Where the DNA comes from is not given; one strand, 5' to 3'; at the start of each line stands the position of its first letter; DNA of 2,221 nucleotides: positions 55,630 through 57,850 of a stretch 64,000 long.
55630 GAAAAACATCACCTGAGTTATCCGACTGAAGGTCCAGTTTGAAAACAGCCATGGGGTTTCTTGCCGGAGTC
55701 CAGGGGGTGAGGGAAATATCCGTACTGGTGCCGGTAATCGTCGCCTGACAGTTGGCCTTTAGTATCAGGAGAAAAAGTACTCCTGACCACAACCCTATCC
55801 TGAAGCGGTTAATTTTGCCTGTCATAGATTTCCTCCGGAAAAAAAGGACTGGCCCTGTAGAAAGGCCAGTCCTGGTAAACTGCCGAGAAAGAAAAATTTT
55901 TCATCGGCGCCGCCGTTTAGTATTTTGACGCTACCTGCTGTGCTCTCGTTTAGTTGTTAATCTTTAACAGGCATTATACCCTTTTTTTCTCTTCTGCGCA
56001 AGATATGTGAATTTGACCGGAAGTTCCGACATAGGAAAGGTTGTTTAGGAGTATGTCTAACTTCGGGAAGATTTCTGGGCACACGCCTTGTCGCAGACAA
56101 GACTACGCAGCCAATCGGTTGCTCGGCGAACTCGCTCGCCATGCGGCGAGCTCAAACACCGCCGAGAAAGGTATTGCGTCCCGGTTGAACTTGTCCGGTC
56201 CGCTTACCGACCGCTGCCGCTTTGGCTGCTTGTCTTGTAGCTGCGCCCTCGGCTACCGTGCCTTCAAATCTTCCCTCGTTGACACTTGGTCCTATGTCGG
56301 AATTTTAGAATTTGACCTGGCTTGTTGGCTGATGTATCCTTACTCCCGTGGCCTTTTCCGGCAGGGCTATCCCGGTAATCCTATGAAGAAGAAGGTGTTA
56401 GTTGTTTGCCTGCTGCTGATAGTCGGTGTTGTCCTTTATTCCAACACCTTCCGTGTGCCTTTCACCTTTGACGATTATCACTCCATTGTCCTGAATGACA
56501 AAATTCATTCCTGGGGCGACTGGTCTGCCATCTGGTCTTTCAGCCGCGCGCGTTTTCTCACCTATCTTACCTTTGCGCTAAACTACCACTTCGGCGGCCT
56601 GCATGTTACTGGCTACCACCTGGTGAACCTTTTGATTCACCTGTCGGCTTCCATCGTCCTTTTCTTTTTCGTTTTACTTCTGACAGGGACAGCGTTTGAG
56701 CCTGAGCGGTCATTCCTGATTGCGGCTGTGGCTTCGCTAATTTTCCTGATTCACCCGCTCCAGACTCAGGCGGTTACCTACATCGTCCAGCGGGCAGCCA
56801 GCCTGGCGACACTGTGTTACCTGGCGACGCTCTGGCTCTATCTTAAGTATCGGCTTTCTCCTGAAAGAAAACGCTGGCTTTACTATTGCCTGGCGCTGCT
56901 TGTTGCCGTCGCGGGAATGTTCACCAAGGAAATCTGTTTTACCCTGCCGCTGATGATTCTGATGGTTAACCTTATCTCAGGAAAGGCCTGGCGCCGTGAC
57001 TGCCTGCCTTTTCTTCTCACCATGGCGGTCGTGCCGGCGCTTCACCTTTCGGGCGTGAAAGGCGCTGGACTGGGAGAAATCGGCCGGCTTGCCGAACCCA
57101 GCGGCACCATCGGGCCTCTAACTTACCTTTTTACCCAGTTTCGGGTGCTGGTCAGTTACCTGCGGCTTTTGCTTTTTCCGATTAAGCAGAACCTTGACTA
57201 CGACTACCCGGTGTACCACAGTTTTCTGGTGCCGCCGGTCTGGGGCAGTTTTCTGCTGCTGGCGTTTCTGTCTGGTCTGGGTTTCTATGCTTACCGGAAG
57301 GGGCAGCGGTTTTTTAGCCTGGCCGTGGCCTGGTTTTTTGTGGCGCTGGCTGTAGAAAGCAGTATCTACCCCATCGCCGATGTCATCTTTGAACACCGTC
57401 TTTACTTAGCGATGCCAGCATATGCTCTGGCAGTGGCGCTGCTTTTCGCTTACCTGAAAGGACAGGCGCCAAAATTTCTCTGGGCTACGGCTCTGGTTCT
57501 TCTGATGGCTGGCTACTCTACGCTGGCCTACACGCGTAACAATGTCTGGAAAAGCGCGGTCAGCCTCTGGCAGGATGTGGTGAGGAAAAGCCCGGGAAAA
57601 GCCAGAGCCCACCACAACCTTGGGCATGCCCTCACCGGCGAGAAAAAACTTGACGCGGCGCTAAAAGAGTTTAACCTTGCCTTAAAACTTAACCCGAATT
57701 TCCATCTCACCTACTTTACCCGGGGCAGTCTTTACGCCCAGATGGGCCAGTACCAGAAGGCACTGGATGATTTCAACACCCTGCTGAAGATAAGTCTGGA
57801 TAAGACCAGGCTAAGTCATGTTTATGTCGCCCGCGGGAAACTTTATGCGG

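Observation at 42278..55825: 4515-aa single-ORF protein with an internal ~900-aa segmental duplication and a BACON, RCC1 and dockerin C-terminal region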

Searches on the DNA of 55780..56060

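Call 99: search_rna_families(source=window, start=55780, end=56060, threshold=evalue, max_evalue=1)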
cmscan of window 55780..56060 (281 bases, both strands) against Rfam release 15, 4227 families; matches with E-value up to 1: 3.
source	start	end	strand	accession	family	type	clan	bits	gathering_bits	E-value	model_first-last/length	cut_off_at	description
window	55834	55989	-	RF00558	L20_leader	Cis-reg; leader;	-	18.6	58.7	0.23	1-127/127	no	Ribosomal protein L20 leader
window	55839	55903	-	RF02499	Atu_C4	Gene; sRNA;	-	17.6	80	0.39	1-70/70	no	Rhizobiales sRNA Atu_C4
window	55845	55874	+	RF01753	psbNH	Cis-reg;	-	15.5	45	0.23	27-58/60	no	psbNH RNA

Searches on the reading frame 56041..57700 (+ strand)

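Call 54: search_protein_families(library=pfam, proteins=[window:56041-57700:+], max_evalue=0.1)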
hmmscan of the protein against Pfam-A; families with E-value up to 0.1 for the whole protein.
window:56041-57700:+ (553 aa): 8 families
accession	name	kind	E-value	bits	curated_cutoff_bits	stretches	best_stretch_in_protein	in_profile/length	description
PF00515.34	TPR_1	-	9.2e-06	25.7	27.8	1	521-553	1-33/34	Tetratricopeptide repeat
PF07719.23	TPR_2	-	7.7e-05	23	27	1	521-553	1-33/34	Tetratricopeptide repeat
PF13181.12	TPR_8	-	0.00016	22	25.7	1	521-553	1-33/34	Tetratricopeptide repeat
PF13414.12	TPR_11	-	0.00095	19.2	26.8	0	496-531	3-38/42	TPR repeat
PF13432.12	TPR_16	-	0.0063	17.4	32.7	1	499-552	10-62/65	Tetratricopeptide repeat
PF13424.12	TPR_12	-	0.016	15.8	30.1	1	505-550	28-74/77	Tetratricopeptide repeat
PF14559.12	TPR_19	-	0.032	15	25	1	504-553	8-57/68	Tetratricopeptide repeat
PF19867.5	DUF6340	-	0.042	13.5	26.4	1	497-527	217-250/258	Family of unknown function (DUF6340)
